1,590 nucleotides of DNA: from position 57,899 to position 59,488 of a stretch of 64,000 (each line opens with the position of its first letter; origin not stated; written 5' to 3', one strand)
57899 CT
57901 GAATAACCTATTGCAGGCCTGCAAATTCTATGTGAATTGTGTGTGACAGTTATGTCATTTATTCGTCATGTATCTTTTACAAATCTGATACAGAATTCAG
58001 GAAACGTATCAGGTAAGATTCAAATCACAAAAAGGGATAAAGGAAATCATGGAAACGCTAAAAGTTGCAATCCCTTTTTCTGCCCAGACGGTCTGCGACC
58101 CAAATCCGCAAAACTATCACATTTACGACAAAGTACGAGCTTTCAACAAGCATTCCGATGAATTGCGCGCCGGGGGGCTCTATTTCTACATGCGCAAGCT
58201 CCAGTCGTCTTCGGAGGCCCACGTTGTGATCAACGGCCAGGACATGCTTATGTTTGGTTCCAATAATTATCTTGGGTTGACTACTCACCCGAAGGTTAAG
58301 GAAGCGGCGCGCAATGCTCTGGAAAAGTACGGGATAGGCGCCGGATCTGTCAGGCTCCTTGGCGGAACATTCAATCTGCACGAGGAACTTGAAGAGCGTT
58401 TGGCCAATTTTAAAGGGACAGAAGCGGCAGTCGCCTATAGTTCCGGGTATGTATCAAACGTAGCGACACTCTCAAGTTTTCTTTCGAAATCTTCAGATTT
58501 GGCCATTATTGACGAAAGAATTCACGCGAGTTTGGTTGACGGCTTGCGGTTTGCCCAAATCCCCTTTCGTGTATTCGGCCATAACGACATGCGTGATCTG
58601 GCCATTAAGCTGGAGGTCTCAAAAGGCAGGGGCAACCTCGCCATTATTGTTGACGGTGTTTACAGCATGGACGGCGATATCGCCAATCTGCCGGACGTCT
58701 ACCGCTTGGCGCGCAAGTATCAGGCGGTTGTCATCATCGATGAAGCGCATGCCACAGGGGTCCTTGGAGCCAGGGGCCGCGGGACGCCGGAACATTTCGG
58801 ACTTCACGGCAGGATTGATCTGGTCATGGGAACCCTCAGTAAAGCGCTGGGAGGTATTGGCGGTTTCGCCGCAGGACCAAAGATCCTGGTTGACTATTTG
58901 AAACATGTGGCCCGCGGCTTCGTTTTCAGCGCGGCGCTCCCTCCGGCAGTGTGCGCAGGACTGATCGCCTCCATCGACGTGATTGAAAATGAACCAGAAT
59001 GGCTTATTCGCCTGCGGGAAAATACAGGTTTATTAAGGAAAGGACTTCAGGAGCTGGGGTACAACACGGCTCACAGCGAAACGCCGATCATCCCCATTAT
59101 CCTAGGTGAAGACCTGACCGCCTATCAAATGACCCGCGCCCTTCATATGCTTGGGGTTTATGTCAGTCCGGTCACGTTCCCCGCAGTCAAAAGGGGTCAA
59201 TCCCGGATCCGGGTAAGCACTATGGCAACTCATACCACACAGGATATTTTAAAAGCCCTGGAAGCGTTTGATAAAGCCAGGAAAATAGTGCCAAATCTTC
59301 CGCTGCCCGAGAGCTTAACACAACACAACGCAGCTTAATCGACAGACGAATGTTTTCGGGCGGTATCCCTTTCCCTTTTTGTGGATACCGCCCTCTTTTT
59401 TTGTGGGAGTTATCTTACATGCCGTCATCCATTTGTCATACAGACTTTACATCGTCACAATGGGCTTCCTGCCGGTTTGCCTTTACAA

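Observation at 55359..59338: Pho-box-centred divergent module: PlcP-like metallophosphoesterase, DAG glycosyltransferase and membrane protein on one side, alpha-oxoamine synthase on the other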

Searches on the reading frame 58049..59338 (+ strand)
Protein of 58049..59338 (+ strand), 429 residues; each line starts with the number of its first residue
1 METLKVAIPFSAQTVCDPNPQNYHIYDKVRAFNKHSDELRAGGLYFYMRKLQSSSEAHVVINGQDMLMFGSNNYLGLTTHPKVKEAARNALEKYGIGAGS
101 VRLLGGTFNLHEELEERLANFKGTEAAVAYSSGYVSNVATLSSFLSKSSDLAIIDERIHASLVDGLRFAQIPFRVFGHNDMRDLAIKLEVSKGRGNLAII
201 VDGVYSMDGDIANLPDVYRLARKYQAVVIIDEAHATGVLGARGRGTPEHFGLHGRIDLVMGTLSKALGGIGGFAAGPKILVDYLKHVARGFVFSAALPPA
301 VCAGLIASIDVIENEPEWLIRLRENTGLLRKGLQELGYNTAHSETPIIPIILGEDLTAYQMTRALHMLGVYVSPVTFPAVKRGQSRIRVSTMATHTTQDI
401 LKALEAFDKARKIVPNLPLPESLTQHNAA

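Call 3: search_protein_families(library=pfam, proteins=[window:58049-59338:+], max_evalue=0.01)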
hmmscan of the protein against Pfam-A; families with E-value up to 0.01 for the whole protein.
window:58049-59338:+ (429 aa): 3 families
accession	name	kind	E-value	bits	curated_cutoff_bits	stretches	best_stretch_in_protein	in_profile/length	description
PF00155.27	Aminotran_1_2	-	1.1e-57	196.3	19.7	1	65-407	2-361/361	Aminotransferase class I and II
PF01053.26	Cys_Met_Meta_PP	-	2.9e-05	23.3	27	1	111-269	54-202/381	Cys/Met metabolism PLP-dependent enzyme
PF01041.23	DegT_DnrJ_EryC1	-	0.0013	18.5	19.8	0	207-238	121-152/360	DegT/DnrJ/EryC1/StrS aminotransferase family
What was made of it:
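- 58049..59338 (+): Alpha-oxoamine synthase (429 aa) of unresolved substrate specificity, Pho-box-driven. Aminotran_1_2 196 bits (call 3).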

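Call 4: search_protein_families(library=ncbifam, proteins=[window:58049-59338:+], max_evalue=0.01)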
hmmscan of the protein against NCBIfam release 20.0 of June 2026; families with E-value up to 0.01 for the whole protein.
window:58049-59338:+ (429 aa): 22 families
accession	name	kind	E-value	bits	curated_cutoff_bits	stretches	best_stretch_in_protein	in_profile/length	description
TIGR01825.1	gly_Cac_T_rel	subfamily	4.3e-132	440.4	535.4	1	37-412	6-380/385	BioF/Kbl family PLP-dependent acyltransferase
NF047600.1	SerpalmtaseCFB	equivalog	9.6e-126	419.6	640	1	24-412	4-390/395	serine palmitoyltransferase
NF005394.0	PRK06939.1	equivalog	2.9e-123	411.5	460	1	31-412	8-392/397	glycine C-acetyltransferase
TIGR00858.1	bioF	equivalog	2.2e-116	388.6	426.45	1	48-407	5-364/365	8-amino-7-oxononanoate synthase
TIGR01822.1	2am3keto_CoA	equivalog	1.8e-98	330.1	493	1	36-411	9-387/393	glycine C-acetyltransferase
NF047599.1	SerpalmtaseBetaP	equivalog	7.3e-95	317.9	500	1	25-411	3-390/394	serine palmitoyltransferase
TIGR01821.1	5aminolev_synth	equivalog_domain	5.2e-86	289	338.55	1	32-409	7-392/402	5-aminolevulinate synthase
NF047603.1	SerpalmtaseAlphaP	equivalog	1.3e-78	264.4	670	1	47-414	30-396/399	serine palmitoyltransferase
NF005526.0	PRK07179.1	equivalog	1.8e-60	204.7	428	1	62-412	52-397/407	alpha-hydroxyketone-type quorum-sensing autoinducer synthase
NF005697.0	PRK07505.1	subfamily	1.2e-40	139.4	342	1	49-406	33-394/405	hypothetical protein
NF004608.1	PRK05937.1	equivalog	1.9e-37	128.9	399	1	95-404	40-341/366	8-amino-7-oxononanoate synthase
TIGR01328.1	met_gam_lyase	equivalog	2.8e-07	29.8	549.7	1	112-276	62-216/391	methionine gamma-lyase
NF005695.0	PRK07503.1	equivalog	1e-06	27.7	666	1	113-277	69-223/403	methionine gamma-lyase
NF004650.0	PRK05994.1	equivalog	5e-05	22.3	667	1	113-276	67-220/427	O-acetylhomoserine aminocarboxypropyltransferase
NF006097.0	PRK08249.1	equivalog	5.9e-05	21.6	600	1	113-287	70-238/402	cystathionine gamma-synthase family protein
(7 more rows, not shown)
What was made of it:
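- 58049..59338 (+): Below every NCBIfam cut-off: TIGR01825 440/535, CFB-type SPT 420/640, Kbl 411/460, BioF 389/426 (call 4).
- Checked: 58049-59338(+), 429 aa: AOS (calls 3, 4).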

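Call 36: search_solved_structures(query=window:58049-59338:+, max_evalue=1e-20)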
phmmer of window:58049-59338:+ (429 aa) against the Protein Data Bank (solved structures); distinct sequences matched with E-value up to 1e-20: 54.
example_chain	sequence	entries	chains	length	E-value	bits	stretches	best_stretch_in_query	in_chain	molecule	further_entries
8guh_A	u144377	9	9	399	6e-102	344.6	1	28-410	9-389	Serine palmitoyltransferase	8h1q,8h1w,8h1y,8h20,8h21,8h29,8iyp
3a2b_A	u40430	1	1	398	6.1e-102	344.6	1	28-410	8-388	Serine palmitoyltransferase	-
7poa_A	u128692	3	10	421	1.1e-98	333.9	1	34-412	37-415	8-amino-7-oxononanoate synthase/2-amino-3-ketobutyrate coenzyme A ligase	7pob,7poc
8s1y_A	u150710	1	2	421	3.9e-98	332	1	34-412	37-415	8-amino-7-oxononanoate synthase/2-amino-3-ketobutyrate coenzyme A ligase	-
3tqx_A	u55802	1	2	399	2.2e-81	276.9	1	31-412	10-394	2-amino-3-ketobutyrate coenzyme A ligase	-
7bxp_A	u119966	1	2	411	3.6e-80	272.9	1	35-412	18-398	2-amino-3-ketobutyrate coenzyme A ligase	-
1fc4_A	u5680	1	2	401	2.2e-79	270.3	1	37-412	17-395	2-AMINO-3-KETOBUTYRATE CONENZYME A LIGASE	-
7bxq_A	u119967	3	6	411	2.7e-79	270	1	35-412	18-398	2-amino-3-ketobutyrate coenzyme A ligase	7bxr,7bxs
7v58_A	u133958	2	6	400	1.1e-78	268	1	34-409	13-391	2-amino-3-ketobutyrate coenzyme A ligase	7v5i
7x98_A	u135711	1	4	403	4.5e-69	236.3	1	63-407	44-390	5-aminolevulinate synthase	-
2w8j_A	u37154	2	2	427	2e-66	227.6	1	48-415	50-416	SERINE PALMITOYLTRANSFERASE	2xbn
2jg2_A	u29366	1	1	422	2.6e-66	227.2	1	48-414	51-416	SERINE PALMITOYLTRANSFERASE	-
2jgt_A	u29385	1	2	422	2.6e-66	227.2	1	48-414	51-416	SERINE PALMITOYLTRANSFERASE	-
2w8v_A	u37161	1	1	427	3.6e-66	226.8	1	48-415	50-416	SERINE PALMITOYLTRANSFERASE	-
2w8t_A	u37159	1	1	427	4.8e-66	226.4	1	48-415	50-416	SERINE PALMITOYLTRANSFERASE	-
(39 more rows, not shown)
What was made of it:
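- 58049..59338 (+): PDB: S. multivorum SPT 344.6 bits, T. thermophilus BioF/Kbl 333.9, Kbl 270-277 (call 36).
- The best solved relative is an SPT (call 36). CqsA-type enzymes belong to the same AOS superfamily (calls 4, 36).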

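Call 39: find_homologous_proteins(query=window:58049-59338:+)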
Query window:58049-59338:+ (429 aa): 8000 proteins with E <= 0.001 among 8000 candidates; the best 120 are listed.
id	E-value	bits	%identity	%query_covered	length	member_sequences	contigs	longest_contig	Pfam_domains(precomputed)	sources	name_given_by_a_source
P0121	4.2e-283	956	100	100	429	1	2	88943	PF00155.28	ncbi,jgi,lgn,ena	jgi:glycine C-acetyltransferase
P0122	9.3e-206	701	74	95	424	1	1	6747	PF00155.28,PF01212.28,PF01053.27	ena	-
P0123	3.8e-203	693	75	92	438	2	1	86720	PF00155.28,PF01053.27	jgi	jgi:glycine C-acetyltransferase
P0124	4.5e-202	689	72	95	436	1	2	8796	PF00155.28,PF01053.27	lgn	-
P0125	3.7e-199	680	67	99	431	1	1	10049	PF00155.28,PF01053.27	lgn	-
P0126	2.2e-197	674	74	92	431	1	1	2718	PF00155.28,PF01212.28,PF01053.27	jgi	jgi:glycine C-acetyltransferase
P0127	2.7e-197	674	71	94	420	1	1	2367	PF00155.28,PF01212.28,PF01053.27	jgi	jgi:glycine C-acetyltransferase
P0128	1.4e-196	671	73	92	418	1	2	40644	PF00155.28,PF01212.28,PF01053.27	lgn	-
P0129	2.0e-195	667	69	97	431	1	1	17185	PF00155.28,PF01212.28,PF01053.27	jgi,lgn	-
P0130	9.5e-195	665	71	94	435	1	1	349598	PF00155.28,PF00266.26,PF01212.28,PF01053.27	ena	-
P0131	1.5e-194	664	72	93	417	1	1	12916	PF00155.28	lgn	-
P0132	2.1e-194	664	72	92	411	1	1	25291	PF00155.28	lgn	-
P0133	2.4e-194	664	72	92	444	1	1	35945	PF00155.28,PF00202.28,PF00266.26,PF01053.27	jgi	-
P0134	2.7e-194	664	72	92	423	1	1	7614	PF00155.28,PF00202.28,PF01053.27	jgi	jgi:glycine C-acetyltransferase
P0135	5.8e-194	663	74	92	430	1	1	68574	PF00155.28,PF01212.28,PF01053.27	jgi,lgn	-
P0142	1.4e-191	655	71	92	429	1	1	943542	PF00155.28,PF01212.28,PF01053.27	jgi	-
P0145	1.9e-191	654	72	92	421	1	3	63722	PF00155.28,PF01212.28,PF01053.27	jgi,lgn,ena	-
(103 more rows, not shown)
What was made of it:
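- JGI annotation as glycine C-acetyltransferase (call 39).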

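Call 41: find_encoding_contigs(protein=P0145, flank=8000, max_places=1)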
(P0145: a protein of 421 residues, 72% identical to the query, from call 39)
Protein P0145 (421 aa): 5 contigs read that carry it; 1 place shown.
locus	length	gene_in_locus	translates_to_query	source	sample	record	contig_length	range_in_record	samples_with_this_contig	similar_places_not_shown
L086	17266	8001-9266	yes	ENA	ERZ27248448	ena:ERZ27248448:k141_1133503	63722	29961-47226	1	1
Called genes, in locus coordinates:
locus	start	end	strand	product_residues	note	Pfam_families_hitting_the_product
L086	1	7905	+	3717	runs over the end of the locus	-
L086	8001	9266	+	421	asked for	PF00155:Aminotran_1_2, PF01053:Cys_Met_Meta_PP (weak), PF01212:Beta_elim_lyase (weak)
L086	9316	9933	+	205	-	PF12276:DUF3617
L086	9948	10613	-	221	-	-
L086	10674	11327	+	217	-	-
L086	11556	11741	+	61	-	-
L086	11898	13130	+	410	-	PF16930:Porin_5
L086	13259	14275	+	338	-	PF12849:PBP_like_2, PF01547:SBP_bac_1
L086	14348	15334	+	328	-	PF00528:BPD_transp_1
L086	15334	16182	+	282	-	PF00528:BPD_transp_1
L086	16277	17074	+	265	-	PF02463:SMC_N (faint), PF00005:ABC_tran, PF13304:AAA_21 (faint)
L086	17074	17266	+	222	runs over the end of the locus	PF01895:PhoU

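Call 42: find_encoding_contigs(protein=P0123, flank=8000, max_places=1)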
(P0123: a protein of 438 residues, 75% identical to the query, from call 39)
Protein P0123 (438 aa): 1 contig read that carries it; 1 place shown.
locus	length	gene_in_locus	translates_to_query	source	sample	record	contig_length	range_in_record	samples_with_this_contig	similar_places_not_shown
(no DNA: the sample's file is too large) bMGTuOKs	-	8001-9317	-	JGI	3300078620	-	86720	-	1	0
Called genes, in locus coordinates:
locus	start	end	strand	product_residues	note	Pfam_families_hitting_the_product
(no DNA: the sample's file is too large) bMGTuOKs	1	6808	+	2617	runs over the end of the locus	-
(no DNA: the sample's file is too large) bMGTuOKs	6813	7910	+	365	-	PF00106:adh_short, PF08659:KR, PF13561:adh_short_C2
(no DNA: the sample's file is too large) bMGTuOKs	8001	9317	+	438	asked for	PF00155:Aminotran_1_2, PF01053:Cys_Met_Meta_PP (weak)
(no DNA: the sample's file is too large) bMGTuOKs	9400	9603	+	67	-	-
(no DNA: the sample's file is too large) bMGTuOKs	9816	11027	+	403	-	PF16930:Porin_5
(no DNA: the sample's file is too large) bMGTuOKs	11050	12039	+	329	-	PF12849:PBP_like_2, PF12727:PBP_like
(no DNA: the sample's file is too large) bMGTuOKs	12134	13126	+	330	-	PF00528:BPD_transp_1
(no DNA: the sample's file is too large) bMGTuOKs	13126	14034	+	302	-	PF00528:BPD_transp_1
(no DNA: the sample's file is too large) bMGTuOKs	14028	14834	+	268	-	PF00005:ABC_tran, PF02463:SMC_N (weak), PF13304:AAA_21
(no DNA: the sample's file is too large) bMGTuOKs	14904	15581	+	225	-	PF01895:PhoU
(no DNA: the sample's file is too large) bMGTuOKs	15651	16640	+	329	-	PF00480:ROK, PF01869:BcrAD_BadFG (weak)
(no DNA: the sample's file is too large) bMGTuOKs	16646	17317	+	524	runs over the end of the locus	PF02541:Ppx-GppA, PF21447:Ppx-GppA_III, PF01966:HD (weak)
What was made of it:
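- On Serine palmitoyltransferase (bacterial Spt): An SDR gene is present in one relative (call 42).
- Closest known: Bacterial ceramide pathway Spt-bCerS-CerR. Same: One relative also has an SDR gene between the giant ORF and the AOS (call 42).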

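Call 43: find_encoding_contigs(protein=P0142, flank=8000, max_places=1)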
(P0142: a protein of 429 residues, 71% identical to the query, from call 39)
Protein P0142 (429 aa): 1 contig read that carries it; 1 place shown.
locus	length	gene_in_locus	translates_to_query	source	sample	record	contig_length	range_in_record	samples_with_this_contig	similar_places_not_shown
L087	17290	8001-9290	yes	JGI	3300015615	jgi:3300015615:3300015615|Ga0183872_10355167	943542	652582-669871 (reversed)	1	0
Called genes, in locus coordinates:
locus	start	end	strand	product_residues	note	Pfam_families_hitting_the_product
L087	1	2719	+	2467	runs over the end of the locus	-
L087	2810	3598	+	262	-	-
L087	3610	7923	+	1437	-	-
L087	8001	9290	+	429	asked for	PF00155:Aminotran_1_2, PF01053:Cys_Met_Meta_PP (weak), PF01212:Beta_elim_lyase (weak)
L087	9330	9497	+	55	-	-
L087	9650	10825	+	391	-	PF16930:Porin_5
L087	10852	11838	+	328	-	PF12849:PBP_like_2, PF12727:PBP_like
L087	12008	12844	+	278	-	PF00528:BPD_transp_1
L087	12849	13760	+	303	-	PF00528:BPD_transp_1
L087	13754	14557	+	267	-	PF00005:ABC_tran, PF02463:SMC_N (faint), PF13401:AAA_22 (weak), PF13304:AAA_21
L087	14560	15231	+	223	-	PF01895:PhoU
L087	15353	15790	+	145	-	PF02985:HEAT (faint), PF13646:HEAT_2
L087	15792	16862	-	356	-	PF18306:LDcluster4 (weak), PF03641:Lysine_decarbox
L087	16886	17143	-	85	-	PF05016:ParE_toxin, PF15781:ParE-like_toxin (weak)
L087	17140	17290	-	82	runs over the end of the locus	PF02604:PhdYeFM_antitox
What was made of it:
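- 58049..59338 (+): Orthologues lie in pst loci (calls 41-43).
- Orthologues at ~70% identity sit in the order giant ORF, AOS, small ORF, Porin_5, pstSCAB-phoU in three loci (calls 41-43).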

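Call 47: find_related_loci(query=window:58049-59338:+, collection=metagenome_contigs, flank=10000)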
Query window:58049-59338:+ (429 aa) in metagenome_contigs; peptide patterns used: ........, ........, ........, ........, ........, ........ (x = any residue, [..] = any of these).
72 stretches matched a pattern; 7 encode a relative of the query (tblastn E <= 1e-3); 7 distinct loci.
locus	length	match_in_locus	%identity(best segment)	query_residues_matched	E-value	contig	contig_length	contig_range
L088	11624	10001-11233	69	1-414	0e+0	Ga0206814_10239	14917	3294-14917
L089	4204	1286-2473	70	25-420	0e+0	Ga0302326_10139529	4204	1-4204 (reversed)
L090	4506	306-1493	70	25-420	0e+0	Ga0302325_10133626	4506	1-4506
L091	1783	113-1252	49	25-407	1e-126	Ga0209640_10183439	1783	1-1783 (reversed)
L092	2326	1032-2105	41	45-404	2e-94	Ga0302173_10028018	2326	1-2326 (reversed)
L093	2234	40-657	43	199-404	8e-56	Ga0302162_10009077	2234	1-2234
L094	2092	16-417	41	271-404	4e-29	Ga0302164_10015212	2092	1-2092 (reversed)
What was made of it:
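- Tried and rejected: The metagenome scan with the AOS returned only 7 loci (call 47).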

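Call 51: search_protein_families(library=pfam, proteins=[L088:329-1057:+, L088:1112-4738:+, L088:4741-6096:+, L088:6106-6609:-, L088:6771-7517:+, L088:7876-9444:+, L089:135-1181:+, L089:2650-3978:+, L089:2580-2810:+], max_evalue=0.001)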
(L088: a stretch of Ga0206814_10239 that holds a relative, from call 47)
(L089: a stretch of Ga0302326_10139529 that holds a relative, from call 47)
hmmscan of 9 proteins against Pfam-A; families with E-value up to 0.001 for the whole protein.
L088:329-1057:+ (242 aa): 0 families

L088:1112-4738:+ (1208 aa): 1 family
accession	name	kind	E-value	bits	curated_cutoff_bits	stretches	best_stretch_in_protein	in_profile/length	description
PF00149.33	Metallophos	-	6.8e-05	23.8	21.5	1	892-1113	7-191/191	Calcineurin-like phosphoesterase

L088:4741-6096:+ (451 aa): 0 families

L088:6106-6609:- (167 aa): 2 families
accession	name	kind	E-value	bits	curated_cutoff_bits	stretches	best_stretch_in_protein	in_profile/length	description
PF00578.27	AhpC-TSA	-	9.5e-30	103.5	26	1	25-147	1-124/124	AhpC/TSA family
PF08534.16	Redoxin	-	2.1e-19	70.2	26.6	1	25-163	2-144/148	Redoxin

L088:6771-7517:+ (248 aa): 0 families

L088:7876-9444:+ (522 aa): 2 families
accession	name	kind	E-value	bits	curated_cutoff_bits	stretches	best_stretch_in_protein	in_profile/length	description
PF01663.27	Phosphodiest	-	5.4e-32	112.2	23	1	35-458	2-337/342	Type I phosphodiesterase / nucleotide pyrophosphatase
PF00884.28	Sulfatase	-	0.00034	20.4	25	0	33-105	2-73/301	Sulfatase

L089:135-1181:+ (348 aa): 1 family
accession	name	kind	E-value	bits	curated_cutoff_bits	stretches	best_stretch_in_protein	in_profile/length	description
PF00583.31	Acetyltransf_1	-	1.3e-05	25.9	20.7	1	52-135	31-107/116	Acetyltransferase (GNAT) family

L089:2650-3978:+ (442 aa): 3 families
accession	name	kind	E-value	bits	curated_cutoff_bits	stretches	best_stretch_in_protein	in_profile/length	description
PF12697.13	Abhydrolase_6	-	1.1e-11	46.3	26.3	1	128-389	1-208/217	Alpha/beta hydrolase family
PF00561.26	Abhydrolase_1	-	4.1e-07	30.4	25.8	1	128-387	3-241/245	alpha/beta hydrolase fold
PF12146.15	Hydrolase_4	-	0.00017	21.4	27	0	146-389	24-237/239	Serine aminopeptidase, S33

L089:2580-2810:+ (76 aa): 0 families
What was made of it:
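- One orthologue follows a Phosphodiest gene (call 51).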
